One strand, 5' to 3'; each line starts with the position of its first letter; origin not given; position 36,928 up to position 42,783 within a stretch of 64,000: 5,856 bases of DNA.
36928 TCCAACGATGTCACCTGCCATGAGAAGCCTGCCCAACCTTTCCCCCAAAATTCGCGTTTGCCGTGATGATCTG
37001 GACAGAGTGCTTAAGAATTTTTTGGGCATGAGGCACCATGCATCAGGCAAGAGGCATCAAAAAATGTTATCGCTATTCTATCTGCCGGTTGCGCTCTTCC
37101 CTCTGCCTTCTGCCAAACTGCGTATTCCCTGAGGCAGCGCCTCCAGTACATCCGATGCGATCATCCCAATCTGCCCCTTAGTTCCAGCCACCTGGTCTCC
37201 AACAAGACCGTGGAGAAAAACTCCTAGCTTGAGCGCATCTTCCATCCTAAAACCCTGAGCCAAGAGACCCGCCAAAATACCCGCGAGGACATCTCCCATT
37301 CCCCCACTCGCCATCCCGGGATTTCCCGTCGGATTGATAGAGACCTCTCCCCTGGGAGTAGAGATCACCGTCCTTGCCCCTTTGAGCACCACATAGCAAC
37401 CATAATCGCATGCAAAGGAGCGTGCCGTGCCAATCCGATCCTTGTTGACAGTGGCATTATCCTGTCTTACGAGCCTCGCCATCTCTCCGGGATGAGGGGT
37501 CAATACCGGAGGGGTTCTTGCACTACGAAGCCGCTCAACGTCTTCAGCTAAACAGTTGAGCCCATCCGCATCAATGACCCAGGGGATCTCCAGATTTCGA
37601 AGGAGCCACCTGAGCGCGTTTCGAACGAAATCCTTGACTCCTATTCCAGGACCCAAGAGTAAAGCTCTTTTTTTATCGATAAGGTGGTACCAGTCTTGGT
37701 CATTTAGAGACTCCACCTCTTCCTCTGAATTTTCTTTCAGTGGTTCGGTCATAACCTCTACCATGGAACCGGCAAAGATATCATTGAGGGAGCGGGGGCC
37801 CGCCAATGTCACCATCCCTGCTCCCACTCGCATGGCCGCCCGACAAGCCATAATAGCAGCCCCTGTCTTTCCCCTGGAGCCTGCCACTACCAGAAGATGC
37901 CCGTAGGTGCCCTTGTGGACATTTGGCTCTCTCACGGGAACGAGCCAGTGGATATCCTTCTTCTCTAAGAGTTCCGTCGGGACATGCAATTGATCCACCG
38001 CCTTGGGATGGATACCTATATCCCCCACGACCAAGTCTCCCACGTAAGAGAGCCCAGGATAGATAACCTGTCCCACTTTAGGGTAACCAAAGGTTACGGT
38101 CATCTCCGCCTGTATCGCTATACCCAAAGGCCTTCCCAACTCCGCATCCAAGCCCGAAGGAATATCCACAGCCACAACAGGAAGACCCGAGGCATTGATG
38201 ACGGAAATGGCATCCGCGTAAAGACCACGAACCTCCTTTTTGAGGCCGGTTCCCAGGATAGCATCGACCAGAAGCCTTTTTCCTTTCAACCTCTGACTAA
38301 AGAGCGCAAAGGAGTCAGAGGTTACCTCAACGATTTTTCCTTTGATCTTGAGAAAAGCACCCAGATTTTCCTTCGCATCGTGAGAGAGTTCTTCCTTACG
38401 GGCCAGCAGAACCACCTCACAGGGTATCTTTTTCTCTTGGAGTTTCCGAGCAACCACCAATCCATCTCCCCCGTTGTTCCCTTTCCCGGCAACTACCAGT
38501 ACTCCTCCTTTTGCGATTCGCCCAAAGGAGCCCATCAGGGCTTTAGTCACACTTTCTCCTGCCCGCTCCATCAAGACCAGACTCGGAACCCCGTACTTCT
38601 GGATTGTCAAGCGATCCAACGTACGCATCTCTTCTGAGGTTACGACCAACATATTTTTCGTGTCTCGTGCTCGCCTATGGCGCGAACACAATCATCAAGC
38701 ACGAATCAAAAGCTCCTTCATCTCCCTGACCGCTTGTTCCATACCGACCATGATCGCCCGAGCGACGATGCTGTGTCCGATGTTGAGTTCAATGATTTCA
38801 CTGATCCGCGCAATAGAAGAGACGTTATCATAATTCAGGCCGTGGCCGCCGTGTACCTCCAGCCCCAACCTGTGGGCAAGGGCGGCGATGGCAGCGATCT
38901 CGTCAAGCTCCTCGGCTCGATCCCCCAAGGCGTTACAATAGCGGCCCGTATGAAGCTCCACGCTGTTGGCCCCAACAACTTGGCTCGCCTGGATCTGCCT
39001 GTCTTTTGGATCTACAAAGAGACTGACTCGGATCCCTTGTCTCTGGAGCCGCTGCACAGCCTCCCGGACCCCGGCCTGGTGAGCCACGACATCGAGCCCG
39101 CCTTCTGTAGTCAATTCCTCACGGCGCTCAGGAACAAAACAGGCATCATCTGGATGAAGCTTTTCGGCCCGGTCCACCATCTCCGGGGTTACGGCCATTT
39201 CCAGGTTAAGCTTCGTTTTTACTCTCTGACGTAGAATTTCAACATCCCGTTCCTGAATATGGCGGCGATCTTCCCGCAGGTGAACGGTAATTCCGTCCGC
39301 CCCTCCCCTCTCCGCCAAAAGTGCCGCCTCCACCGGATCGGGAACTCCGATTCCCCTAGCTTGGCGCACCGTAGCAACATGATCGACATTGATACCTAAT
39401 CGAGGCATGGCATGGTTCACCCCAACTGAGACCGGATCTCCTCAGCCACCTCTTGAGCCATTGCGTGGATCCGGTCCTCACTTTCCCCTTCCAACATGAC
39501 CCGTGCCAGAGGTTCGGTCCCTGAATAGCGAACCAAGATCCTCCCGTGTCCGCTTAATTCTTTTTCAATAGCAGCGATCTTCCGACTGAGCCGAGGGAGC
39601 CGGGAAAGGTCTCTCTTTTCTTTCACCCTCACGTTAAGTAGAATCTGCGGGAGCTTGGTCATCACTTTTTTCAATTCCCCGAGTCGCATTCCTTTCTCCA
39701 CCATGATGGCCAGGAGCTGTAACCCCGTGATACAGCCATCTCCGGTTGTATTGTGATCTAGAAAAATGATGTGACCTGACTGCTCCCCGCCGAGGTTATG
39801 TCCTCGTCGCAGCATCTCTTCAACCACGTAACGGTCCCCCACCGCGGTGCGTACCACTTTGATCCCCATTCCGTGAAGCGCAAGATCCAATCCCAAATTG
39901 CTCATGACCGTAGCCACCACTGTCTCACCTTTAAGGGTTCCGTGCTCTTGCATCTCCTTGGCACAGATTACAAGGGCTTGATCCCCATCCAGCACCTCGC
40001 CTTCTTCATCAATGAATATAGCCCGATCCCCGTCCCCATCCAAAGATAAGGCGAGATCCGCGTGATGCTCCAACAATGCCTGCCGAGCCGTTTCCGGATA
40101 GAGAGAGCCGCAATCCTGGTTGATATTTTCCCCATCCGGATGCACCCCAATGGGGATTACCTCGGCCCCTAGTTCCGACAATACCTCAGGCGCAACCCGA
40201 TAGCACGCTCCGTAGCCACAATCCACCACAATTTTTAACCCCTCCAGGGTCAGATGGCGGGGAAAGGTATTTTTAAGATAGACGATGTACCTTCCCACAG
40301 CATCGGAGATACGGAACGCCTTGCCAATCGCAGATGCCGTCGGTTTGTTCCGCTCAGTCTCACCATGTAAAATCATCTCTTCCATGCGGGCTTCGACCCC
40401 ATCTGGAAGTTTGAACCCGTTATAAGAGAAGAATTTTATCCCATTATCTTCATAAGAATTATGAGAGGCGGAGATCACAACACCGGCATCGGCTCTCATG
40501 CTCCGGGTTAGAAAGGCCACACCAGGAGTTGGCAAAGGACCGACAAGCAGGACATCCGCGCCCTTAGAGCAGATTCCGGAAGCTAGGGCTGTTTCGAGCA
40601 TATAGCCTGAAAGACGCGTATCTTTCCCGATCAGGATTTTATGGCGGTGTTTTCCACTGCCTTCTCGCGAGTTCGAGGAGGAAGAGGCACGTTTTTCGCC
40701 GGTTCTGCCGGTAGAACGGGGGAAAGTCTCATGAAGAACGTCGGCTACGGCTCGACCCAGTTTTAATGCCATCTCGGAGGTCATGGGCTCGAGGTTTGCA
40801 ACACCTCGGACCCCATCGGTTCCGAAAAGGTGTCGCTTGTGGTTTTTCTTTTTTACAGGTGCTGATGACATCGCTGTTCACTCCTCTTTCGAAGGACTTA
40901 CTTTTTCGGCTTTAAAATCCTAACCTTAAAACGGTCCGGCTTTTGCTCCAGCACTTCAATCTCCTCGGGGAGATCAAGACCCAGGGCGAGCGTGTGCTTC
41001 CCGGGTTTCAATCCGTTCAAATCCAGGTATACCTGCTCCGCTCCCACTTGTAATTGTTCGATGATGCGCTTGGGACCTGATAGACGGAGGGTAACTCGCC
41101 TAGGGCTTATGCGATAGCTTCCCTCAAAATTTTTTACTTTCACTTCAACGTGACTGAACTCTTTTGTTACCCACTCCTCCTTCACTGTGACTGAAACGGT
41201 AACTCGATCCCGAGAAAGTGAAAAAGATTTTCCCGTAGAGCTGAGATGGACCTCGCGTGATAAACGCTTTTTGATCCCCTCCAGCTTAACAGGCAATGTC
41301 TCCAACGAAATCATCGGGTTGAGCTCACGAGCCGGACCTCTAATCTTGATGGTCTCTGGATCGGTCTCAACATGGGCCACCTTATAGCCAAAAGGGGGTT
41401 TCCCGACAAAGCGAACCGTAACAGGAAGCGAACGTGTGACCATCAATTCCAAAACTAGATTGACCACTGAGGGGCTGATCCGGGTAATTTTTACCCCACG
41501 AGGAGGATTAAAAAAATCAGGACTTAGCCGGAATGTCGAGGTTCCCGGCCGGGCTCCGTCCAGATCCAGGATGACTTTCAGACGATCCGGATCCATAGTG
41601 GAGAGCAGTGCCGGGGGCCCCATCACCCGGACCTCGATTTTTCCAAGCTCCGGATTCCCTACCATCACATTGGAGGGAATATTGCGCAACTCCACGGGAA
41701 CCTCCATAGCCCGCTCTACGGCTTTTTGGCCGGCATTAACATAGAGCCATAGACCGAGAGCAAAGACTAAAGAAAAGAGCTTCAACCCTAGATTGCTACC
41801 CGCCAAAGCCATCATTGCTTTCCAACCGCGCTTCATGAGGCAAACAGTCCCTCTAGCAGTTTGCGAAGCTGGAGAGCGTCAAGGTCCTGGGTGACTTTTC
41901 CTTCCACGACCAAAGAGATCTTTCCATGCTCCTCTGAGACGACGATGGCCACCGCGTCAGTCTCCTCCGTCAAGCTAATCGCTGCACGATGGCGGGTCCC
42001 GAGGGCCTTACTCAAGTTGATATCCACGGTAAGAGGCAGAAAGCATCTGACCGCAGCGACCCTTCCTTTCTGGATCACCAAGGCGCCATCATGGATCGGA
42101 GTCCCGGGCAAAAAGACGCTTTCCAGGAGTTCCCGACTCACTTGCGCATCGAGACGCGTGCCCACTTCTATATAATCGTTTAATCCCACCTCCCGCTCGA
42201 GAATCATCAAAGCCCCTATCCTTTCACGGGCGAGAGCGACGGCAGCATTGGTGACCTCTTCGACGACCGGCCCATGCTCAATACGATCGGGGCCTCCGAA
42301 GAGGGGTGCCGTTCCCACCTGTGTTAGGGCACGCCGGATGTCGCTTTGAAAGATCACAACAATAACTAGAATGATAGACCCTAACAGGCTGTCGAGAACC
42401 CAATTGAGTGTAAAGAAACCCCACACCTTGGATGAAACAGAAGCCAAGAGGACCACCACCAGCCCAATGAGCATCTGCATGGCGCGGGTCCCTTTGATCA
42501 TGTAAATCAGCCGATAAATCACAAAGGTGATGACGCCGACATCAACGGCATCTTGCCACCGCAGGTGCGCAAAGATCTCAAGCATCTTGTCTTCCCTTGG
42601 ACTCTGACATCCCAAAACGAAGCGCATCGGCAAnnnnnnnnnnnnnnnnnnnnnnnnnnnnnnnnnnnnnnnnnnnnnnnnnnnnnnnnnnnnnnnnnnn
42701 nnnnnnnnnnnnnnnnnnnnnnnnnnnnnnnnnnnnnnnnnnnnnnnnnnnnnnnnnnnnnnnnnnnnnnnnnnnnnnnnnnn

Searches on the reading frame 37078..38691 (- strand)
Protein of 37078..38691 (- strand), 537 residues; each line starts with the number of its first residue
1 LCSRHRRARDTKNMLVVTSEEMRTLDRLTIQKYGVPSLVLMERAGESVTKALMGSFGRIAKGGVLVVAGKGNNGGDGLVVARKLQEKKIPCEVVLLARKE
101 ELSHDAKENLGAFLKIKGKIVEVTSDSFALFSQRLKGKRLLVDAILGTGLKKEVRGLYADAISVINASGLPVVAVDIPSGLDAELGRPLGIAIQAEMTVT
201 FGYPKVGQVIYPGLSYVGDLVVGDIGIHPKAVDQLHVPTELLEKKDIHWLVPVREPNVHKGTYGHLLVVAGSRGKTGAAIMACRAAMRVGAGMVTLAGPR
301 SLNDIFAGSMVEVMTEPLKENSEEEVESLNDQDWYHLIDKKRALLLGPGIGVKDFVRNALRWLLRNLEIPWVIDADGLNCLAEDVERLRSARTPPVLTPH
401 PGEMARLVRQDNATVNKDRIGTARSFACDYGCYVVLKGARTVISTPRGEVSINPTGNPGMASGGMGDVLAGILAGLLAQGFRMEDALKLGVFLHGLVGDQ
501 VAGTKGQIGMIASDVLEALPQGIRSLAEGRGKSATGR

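Call 8: search_protein_families(library=pfam, proteins=[window:37078-38691:-], max_evalue=0.0001)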
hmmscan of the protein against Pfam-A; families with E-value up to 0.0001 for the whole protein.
window:37078-38691:- (537 aa): 2 families
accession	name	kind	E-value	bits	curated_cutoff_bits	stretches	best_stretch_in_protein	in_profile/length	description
PF01256.23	Carb_kinase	-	3.8e-55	187.4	27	1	266-520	1-241/242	NAD(P)H-hydrate dehydratase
PF03853.21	YjeF_N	-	4.4e-48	163.9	24.9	1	38-207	2-169/169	YjeF-related protein N-terminus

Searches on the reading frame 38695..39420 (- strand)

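Call 8: search_protein_families(library=pfam, proteins=[window:38695-39420:-], max_evalue=0.0001)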
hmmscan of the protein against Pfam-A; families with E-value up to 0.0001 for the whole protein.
window:38695-39420:- (241 aa): 1 family
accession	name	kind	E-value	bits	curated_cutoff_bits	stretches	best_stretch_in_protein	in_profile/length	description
PF03740.19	PdxJ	-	1.5e-99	332.3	24.5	1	7-237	1-233/234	Pyridoxal phosphate biosynthesis protein PdxJ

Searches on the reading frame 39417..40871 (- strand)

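Call 8: search_protein_families(library=pfam, proteins=[window:39417-40871:-], max_evalue=0.0001)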
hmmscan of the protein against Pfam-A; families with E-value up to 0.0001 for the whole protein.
window:39417-40871:- (484 aa): 4 families
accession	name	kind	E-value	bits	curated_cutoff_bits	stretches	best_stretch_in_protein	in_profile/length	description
PF02878.22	PGM_PMM_I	-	1.5e-39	135.2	22.5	1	14-171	2-135/138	Phosphoglucomutase/phosphomannomutase, alpha/beta/alpha domain I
PF02880.22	PGM_PMM_III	-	3.1e-38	130.9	20.7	1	295-405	1-113/115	Phosphoglucomutase/phosphomannomutase, alpha/beta/alpha domain III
PF00408.26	PGM_PMM_IV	-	1.9e-18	66.7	23.1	1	411-477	1-67/68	Phosphoglucomutase/phosphomannomutase, C-terminal domain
PF02879.22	PGM_PMM_II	-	1.2e-14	55.1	29.3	1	194-291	2-103/103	Phosphoglucomutase/phosphomannomutase, alpha/beta/alpha domain II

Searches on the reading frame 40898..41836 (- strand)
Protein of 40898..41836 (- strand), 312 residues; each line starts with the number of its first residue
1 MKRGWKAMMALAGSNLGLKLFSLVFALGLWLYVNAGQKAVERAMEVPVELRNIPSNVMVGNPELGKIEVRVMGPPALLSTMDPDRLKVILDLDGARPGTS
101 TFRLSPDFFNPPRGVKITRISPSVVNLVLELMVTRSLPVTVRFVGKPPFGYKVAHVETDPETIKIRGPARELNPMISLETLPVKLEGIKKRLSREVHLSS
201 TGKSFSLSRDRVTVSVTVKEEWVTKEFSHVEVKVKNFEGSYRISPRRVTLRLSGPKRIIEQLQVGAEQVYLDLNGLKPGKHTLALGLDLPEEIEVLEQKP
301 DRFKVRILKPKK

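Call 9: search_protein_families(library=pfam, proteins=[window:40898-41836:-], max_evalue=0.0001)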
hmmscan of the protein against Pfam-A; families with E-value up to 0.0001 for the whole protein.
window:40898-41836:- (312 aa): 1 family
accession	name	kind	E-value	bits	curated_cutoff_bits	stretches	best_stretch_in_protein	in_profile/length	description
PF07949.17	YbbR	-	2.1e-23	82.9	22.3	2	138-216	2-81/81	YbbR-like protein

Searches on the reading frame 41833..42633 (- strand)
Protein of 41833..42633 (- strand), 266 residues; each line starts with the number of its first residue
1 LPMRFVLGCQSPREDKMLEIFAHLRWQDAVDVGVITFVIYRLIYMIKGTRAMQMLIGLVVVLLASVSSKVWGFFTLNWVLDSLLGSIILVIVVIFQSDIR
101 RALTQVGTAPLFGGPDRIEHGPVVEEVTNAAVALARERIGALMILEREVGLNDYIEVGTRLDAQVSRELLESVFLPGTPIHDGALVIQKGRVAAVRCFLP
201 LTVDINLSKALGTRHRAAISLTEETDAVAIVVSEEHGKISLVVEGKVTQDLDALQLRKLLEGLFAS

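Call 9: search_protein_families(library=pfam, proteins=[window:41833-42633:-], max_evalue=0.0001)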
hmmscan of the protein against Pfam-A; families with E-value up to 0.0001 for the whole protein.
window:41833-42633:- (266 aa): 2 families
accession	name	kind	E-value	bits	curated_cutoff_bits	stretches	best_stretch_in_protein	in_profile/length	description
PF02457.21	DAC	-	9.4e-40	135.4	27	1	130-246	3-118/119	DisA bacterial checkpoint controller nucleotide-binding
PF19293.4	CdaA_N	-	1.1e-05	26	23.8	1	21-99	2-81/81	CdaA N-terminal transmembrane domain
